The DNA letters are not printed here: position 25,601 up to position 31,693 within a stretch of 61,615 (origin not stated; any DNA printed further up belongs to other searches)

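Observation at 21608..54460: One uninterrupted 32.9-kb ORF (10,950 aa) that places ~7,600 aa of adhesin-type modules in front of a complete Rhs shell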

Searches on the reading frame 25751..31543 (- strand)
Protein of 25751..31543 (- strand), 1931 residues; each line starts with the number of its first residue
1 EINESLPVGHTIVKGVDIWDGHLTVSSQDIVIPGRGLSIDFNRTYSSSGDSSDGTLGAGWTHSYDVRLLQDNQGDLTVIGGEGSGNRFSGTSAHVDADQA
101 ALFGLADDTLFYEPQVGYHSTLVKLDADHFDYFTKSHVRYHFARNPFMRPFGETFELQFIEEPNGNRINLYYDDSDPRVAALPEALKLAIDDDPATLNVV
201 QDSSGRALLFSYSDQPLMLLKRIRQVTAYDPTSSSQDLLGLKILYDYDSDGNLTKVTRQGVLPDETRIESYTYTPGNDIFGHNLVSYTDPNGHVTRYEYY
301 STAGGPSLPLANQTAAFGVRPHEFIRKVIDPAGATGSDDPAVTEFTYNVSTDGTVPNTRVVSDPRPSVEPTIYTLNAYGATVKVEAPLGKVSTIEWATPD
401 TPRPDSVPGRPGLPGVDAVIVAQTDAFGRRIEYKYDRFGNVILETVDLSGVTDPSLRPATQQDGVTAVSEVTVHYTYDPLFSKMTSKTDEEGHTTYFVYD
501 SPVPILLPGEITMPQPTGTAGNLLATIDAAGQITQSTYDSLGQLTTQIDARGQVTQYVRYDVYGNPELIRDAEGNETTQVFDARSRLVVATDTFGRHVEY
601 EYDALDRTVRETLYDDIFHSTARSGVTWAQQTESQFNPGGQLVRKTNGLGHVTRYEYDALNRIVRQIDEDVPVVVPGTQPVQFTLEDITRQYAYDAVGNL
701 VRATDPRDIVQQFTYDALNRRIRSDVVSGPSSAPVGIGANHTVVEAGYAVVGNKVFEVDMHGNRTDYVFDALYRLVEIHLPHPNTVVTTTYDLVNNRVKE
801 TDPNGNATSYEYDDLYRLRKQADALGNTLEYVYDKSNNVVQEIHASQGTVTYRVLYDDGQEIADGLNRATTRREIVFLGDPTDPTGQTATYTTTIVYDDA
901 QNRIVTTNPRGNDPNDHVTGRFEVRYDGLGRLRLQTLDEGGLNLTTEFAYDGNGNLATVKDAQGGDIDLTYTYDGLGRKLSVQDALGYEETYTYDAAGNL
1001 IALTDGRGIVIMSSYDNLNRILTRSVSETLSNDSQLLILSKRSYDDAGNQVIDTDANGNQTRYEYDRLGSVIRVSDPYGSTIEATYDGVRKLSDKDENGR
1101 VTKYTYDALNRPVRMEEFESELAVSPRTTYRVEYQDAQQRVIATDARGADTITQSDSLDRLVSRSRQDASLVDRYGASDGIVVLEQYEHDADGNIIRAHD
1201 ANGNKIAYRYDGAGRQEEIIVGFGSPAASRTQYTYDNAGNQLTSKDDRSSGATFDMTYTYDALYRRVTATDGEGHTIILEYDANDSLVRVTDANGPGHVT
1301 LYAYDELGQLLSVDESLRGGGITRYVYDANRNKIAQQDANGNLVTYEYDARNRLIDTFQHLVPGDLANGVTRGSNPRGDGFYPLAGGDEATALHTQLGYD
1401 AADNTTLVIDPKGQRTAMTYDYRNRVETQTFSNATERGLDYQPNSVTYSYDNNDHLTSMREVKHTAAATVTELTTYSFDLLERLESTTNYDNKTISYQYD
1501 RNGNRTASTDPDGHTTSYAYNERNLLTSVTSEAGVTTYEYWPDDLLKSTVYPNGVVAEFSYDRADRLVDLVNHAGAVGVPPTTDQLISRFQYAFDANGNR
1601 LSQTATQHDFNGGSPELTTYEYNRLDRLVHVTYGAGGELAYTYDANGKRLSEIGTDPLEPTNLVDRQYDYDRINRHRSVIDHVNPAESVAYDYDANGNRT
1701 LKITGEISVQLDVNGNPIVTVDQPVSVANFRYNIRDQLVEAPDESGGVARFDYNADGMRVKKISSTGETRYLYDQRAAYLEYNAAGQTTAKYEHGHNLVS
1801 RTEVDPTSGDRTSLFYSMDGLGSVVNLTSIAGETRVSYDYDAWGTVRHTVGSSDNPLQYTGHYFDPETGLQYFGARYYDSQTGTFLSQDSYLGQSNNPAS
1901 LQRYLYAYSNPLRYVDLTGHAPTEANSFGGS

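Call 77: search_solved_structures(query=window:25751-31543:-, max_evalue=0.00001)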
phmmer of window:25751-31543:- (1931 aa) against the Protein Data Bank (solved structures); distinct sequences matched with E-value up to 0.00001: 12.
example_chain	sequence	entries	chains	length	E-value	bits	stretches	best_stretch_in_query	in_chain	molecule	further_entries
8h8a_A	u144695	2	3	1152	8.1e-38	132.6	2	1727-1919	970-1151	Putative Rhs-family protein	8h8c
8h8b_A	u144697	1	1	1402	1.3e-36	128.6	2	1726-1920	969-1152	Putative Rhs-family protein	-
7q97_A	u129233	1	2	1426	8.9e-30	105.9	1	1727-1920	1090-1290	Rhs family protein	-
8cp6_B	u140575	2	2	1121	3.9e-27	97.2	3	1056-1313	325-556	Toxin protein Tse5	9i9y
8uy4_A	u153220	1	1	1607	1.5e-21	78.7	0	1814-1891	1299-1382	Tse15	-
8qja_A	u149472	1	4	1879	1.9e-21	78.3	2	952-1355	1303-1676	Putative type VI secretion system YD repeat-containing Rhs element Vgr protein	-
8uxt_A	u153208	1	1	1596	3.7e-21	77.4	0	1258-1357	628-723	Tse15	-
9ifo_A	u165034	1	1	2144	1.2e-18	69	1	1729-1918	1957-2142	Teneurin-Like Protein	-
8qjd_A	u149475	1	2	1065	3.2e-16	61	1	922-1111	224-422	Salmonella bongori Rhs core domain (residues 360-1420)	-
8qjb_A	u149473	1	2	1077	3.3e-16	61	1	922-1109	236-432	T6SS-associated Rhs core domain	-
8qjc_A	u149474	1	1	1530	1.6e-15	58.7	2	1187-1536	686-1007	T6SS-associated Rhs core and toxin domain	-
7pq5_L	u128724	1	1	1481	2.7e-10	41.3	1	946-1292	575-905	Tre23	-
